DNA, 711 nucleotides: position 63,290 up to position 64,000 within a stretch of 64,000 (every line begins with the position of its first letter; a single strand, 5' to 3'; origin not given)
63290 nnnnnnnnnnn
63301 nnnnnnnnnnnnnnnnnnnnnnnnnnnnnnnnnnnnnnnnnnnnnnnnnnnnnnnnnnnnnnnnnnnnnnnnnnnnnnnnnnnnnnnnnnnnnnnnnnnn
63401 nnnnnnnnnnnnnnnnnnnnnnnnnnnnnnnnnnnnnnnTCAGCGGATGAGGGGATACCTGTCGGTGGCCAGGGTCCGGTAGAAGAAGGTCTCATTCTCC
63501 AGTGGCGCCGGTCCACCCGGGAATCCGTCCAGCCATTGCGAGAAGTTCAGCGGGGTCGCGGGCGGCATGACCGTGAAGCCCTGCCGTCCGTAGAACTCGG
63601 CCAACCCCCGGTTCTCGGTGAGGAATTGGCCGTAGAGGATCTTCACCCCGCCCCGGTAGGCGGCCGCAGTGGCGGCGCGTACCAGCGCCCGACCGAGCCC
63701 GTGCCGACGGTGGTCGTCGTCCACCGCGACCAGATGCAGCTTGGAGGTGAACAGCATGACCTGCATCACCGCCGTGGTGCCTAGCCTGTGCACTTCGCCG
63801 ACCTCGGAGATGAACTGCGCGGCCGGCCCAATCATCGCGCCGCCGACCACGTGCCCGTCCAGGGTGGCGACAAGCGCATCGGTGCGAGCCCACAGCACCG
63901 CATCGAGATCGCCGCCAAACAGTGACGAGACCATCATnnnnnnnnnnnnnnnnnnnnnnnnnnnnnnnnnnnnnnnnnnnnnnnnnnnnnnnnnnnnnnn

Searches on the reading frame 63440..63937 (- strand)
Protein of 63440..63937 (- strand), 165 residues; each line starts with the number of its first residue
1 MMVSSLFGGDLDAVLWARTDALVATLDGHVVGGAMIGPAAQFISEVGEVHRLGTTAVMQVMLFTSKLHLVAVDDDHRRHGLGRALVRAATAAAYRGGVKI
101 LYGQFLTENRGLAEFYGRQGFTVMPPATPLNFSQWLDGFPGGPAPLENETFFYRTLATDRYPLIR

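Call 7: search_protein_families(library=pfam, proteins=[window:63440-63937:-], max_evalue=0.1)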
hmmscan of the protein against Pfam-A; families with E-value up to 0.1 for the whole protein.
window:63440-63937:- (165 aa): 6 families
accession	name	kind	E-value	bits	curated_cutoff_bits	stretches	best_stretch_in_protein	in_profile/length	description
PF13508.13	Acetyltransf_7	-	1.1e-10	42.1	27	1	22-122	6-83/84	Acetyltransferase (GNAT) domain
PF00583.31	Acetyltransf_1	-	7.9e-10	39.5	20.7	1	20-121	34-116/116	Acetyltransferase (GNAT) family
PF13673.13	Acetyltransf_10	-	1.3e-05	25.6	23.6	1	64-124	51-110/128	Acetyltransferase (GNAT) domain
PF08445.16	FR47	-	0.00028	21.2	22.1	1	64-122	21-78/86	FR47-like protein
PF14542.12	Acetyltransf_CG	-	0.011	16.3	30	1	70-101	30-61/80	GCN5-related N-acetyl-transferase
PF13527.13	Acetyltransf_9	-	0.04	14.4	25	0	67-123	75-126/127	Acetyltransferase (GNAT) domain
